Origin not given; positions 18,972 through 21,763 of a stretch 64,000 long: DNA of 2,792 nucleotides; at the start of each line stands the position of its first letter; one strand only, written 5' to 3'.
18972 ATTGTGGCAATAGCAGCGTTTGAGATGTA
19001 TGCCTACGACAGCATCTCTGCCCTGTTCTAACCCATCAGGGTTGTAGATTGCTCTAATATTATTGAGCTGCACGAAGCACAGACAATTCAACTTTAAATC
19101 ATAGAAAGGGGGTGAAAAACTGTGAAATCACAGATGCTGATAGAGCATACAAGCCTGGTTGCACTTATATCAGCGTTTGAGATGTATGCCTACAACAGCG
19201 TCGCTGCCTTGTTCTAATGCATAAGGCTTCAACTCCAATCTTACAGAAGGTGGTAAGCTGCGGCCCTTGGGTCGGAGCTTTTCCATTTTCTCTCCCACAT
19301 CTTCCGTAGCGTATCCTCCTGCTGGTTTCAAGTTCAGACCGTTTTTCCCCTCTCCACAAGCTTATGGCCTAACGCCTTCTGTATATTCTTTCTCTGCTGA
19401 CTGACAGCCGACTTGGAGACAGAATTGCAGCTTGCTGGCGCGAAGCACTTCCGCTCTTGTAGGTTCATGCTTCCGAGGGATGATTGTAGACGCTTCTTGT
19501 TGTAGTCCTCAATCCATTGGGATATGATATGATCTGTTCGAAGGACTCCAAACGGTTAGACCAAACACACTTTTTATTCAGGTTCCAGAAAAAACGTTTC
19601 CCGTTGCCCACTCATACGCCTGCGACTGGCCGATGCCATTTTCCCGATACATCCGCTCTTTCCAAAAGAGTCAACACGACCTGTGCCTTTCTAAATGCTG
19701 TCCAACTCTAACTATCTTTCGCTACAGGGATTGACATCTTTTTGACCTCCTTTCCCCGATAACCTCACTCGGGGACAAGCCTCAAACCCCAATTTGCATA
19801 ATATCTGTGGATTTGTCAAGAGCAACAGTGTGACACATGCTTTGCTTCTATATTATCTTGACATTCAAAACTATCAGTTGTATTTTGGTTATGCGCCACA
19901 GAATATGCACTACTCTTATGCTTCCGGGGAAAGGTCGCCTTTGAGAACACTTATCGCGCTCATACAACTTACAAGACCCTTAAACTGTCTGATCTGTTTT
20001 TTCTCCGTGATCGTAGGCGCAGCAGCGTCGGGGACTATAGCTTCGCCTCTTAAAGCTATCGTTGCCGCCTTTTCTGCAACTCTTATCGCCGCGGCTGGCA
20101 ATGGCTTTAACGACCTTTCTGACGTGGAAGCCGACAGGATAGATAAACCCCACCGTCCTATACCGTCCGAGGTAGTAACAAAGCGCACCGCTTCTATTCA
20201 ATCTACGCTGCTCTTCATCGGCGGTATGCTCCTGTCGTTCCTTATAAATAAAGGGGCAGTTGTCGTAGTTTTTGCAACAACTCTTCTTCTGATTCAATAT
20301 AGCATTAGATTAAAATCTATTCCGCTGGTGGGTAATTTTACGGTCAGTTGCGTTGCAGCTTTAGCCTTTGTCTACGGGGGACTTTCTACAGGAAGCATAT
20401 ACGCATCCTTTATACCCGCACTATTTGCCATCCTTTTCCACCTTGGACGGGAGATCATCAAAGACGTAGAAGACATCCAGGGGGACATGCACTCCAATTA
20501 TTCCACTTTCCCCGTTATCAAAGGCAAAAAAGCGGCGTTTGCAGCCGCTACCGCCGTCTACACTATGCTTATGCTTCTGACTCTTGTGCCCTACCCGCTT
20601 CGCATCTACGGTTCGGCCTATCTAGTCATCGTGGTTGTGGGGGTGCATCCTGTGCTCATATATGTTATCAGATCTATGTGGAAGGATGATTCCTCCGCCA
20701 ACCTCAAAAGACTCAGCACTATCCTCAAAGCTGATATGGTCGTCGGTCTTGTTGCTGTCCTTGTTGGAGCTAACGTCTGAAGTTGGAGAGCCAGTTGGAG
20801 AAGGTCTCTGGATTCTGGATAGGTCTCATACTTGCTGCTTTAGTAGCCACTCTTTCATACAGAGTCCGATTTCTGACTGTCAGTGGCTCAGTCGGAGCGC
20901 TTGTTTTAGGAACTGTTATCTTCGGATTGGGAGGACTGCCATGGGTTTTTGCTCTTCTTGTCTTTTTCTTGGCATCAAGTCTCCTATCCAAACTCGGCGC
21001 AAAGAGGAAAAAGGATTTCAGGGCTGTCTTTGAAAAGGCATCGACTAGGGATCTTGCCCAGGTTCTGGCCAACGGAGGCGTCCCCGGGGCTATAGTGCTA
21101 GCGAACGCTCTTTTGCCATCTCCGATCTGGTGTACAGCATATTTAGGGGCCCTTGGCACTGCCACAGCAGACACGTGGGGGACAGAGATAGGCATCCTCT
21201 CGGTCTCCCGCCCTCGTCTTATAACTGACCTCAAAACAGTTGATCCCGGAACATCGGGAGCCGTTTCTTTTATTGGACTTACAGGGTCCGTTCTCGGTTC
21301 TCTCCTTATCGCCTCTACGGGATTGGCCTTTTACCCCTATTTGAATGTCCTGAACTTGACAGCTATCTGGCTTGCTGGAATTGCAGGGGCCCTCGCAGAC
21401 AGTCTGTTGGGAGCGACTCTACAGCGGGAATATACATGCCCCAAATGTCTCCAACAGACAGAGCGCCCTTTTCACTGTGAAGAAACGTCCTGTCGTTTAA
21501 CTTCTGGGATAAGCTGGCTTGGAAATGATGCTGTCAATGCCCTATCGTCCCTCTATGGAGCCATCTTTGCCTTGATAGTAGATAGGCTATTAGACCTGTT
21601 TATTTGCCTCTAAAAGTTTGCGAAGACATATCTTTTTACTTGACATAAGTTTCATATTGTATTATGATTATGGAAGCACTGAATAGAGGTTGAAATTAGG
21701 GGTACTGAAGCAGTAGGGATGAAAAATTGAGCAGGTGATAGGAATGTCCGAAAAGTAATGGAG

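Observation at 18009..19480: Three tandem paralogous 31-codon hydrophobic-peptide genes interleaved with duplicated LysR 5' fragments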

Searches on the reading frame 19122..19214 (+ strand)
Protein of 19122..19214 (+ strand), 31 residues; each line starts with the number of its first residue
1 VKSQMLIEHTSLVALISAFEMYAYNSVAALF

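Call 6: search_protein_families(library=ncbifam, proteins=[window:19122-19214:+], max_evalue=1)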
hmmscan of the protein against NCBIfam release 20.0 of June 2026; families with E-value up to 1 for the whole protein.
seq(31 aa): 0 families

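Call 7: search_protein_families(library=pfam, proteins=[window:19122-19214:+], max_evalue=1)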
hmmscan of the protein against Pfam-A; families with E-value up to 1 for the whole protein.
seq(31 aa): 0 families

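Call 13: find_related_loci(query=A1, collection=genome_contigs, flank=6000)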
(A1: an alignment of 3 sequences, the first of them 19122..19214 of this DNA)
Query A1 (31 aa) in genome_contigs; peptide patterns used: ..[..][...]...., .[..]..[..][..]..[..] (x = any residue, [..] = any of these).
113 stretches matched a pattern; 1 encode a relative of the query (tblastn E <= 1e-3); 1 distinct loci.
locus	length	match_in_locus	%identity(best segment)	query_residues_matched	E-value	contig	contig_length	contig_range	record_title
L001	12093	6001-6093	74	1-31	1e-11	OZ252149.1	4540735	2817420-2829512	MAG: Candidatus Latescibacterota bacterium isolate 5250bc21-db7e-4a39-8016-0dfc5ffc07cb genome assembly, chromosome: 1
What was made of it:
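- Tried and rejected: Pattern plus tblastn scans: GTDB genomes gave one locus, L001 (call 13).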

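Call 20: search_protein_representatives(alignment_id=A1)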
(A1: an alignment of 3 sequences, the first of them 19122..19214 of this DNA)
Query: 3 sequences, 31 profile positions. Proteins with E-value up to 0.001 (for the whole library): 2; up to 1e-10: 0; up to 1e-30: 0. The best 2 are listed.
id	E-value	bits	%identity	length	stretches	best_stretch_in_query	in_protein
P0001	1.3e-04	37.8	-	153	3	12-31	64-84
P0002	7.5e-04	35.4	-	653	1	19-29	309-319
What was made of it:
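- Closest known: Small single-pass bacterial membrane proteins. Different: No sequence or profile similarity to any of them (calls 6, 7, 20).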

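Call 22: find_related_loci(query=A1, collection=metagenome_contigs, flank=5000)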
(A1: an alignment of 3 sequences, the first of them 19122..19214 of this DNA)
Query A1 (31 aa) in metagenome_contigs; peptide patterns used: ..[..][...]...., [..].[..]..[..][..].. (x = any residue, [..] = any of these).
318 stretches matched a pattern, but none encodes a relative of the query by tblastn (E <= 1e-3).

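Call 48: find_related_loci(query=A1, collection=viral_contigs, flank=3000)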
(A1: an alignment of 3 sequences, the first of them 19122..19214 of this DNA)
Query A1 (31 aa) in viral_contigs; peptide patterns used: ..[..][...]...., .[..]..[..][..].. (x = any residue, [..] = any of these).
55 stretches matched a pattern, but none encodes a relative of the query by tblastn (E <= 1e-3).
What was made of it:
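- Tried and rejected: JGI metagenomes and IMG/VR gave none (calls 22, 48).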

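Call 49: search_protein_families(library=padloc, proteins=[window:19122-19214:+], max_evalue=10)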
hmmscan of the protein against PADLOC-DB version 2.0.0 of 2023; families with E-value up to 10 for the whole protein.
seq(31 aa): 0 families

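Call 50: search_protein_families(library=phrogs, proteins=[window:19122-19214:+], max_evalue=10)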
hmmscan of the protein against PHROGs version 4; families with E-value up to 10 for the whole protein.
seq(31 aa): 0 families

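Call 59: predict_structure(alignment_id=A1)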
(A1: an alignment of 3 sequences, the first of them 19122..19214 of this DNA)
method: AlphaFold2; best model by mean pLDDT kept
length: 31 residues; sequences in the alignment: 3
mean_pLDDT: 92.6   pTM: 0.48
mean pLDDT of the five models: 92.6, 90.0, 89.7, 87.9, 79.4
residues with pLDDT >= 90: 24; 70-90: 7; 50-70: 0; < 50: 0
segments of 3 or more residues with pLDDT < 50: none
pLDDT, mean of each block of 10 residues (from residue 1): 89 97 93 79
secondary structure, 60 per line:
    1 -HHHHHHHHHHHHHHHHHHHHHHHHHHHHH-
elements in order: H2-30
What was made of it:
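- On Type I toxin-antitoxin system: 31 aa. Single helix, residues 2-30, pLDDT 92.6 (call 59).
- AlphaFold2 gives one helix, residues 2-30, pLDDT 92.6 (call 59).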

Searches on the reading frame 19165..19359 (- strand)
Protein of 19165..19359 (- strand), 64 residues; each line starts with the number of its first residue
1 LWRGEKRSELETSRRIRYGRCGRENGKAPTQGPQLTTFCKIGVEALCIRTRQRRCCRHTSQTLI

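Call 69: find_homologous_proteins(query=window:19165-19359:-, max_evalue=1)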
Query window:19165-19359:-: no candidate shares three 5-residue words with the query. No homologue found.
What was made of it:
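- Tried and rejected: A search with the antisense 64-aa ORF, meant to catch mis-called genes in other genomes, found nothing (call 69).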

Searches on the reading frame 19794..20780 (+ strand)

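Call 6: search_protein_families(library=ncbifam, proteins=[window:19794-20780:+], max_evalue=1)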
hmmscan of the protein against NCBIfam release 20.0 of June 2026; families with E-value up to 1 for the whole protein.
window:19794-20780:+ (328 aa): 21 families
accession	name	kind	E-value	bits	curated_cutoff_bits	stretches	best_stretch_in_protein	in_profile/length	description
NF009523.0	PRK12884.1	equivalog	1.4e-60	204.9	269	1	53-326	4-277/279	prenyltransferase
NF009521.0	PRK12882.1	equivalog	4e-58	196.8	296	1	52-326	4-277/280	geranylgeranylglycerol-phosphate geranylgeranyltransferase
NF009522.0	PRK12883.1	equivalog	3e-41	141.8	353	1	54-326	4-274/279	geranylgeranylglycerol-phosphate geranylgeranyltransferase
NF009513.0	PRK12872.1-3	equivalog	1.5e-35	123.2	288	1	53-322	12-290/293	prenyltransferase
NF009512.0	PRK12872.1-1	equivalog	1.3e-26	93.8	278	1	91-324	44-297/303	geranylgeranylglycerol-phosphate geranylgeranyltransferase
NF005742.0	PRK07566.1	equivalog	2.6e-21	76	313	1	47-285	22-275/315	chlorophyll synthase ChlG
TIGR01476.1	chlor_syn_BchG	subfamily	2e-15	57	212.3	1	55-282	2-239/283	(bacterio)chlorophyll synthase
TIGR02056.1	ChlG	equivalog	2.8e-15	56.7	436.45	1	57-309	20-288/306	chlorophyll synthase ChlG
NF035940.1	prenyl_rel_EboC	equivalog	3e-14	53.1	250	1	56-217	2-171/292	UbiA-like protein EboC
NF009525.0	PRK12887.1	equivalog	3.1e-14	53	226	1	53-305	14-280/310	homogentisate phytyltransferase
NF045897.1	SCO3242_trans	equivalog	1.1e-13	51.5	260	1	71-204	17-147/287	SCO3242 family prenyltransferase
NF008978.0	PRK12324.1-4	equivalog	3.6e-13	49.1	207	1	43-200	22-185/322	decaprenyl-phosphate phosphoribosyltransferase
NF006088.0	PRK08238.1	equivalog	1.7e-12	46.7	351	1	48-231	190-373/482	UbiA family prenyltransferase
TIGR01473.1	cyoE_ctaB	equivalog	4e-11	43.2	210.3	1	55-302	2-257/281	heme o synthase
NF008977.0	PRK12324.1-2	equivalog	1.5e-10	41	234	1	56-194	8-147/297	decaprenyl-phosphate phosphoribosyltransferase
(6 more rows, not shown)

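Call 7: search_protein_families(library=pfam, proteins=[window:19794-20780:+], max_evalue=1)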
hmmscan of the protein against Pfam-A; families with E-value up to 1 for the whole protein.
window:19794-20780:+ (328 aa): 1 family
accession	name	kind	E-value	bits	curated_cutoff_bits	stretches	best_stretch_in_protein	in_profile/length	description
PF01040.23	UbiA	-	1.2e-38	133.3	34.2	1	70-307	3-244/250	UbiA prenyltransferase family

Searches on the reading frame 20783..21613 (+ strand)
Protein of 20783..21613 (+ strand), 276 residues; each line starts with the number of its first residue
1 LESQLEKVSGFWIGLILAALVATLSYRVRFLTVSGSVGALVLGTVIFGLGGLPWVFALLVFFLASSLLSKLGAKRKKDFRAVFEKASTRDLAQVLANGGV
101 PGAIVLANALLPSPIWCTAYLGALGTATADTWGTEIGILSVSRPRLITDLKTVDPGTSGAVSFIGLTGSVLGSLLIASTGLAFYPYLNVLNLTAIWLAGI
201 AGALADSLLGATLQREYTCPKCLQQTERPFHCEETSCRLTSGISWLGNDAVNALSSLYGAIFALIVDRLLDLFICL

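Call 6: search_protein_families(library=ncbifam, proteins=[window:20783-21613:+], max_evalue=1)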
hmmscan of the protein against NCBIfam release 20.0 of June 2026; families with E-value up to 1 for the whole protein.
window:20783-21613:+ (276 aa): 1 family
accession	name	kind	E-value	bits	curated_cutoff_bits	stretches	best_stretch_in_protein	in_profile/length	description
TIGR00297.1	TIGR00297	hypoth_equivalog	8.6e-39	133.6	205.85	1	14-216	7-210/237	TIGR00297 family protein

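Call 7: search_protein_families(library=pfam, proteins=[window:20783-21613:+], max_evalue=1)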
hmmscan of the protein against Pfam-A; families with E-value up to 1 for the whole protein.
window:20783-21613:+ (276 aa): 1 family
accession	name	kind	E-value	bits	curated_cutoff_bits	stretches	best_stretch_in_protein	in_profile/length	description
PF01940.21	DUF92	-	1.8e-65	221.2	27.5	1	17-260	2-251/251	Integral membrane protein DUF92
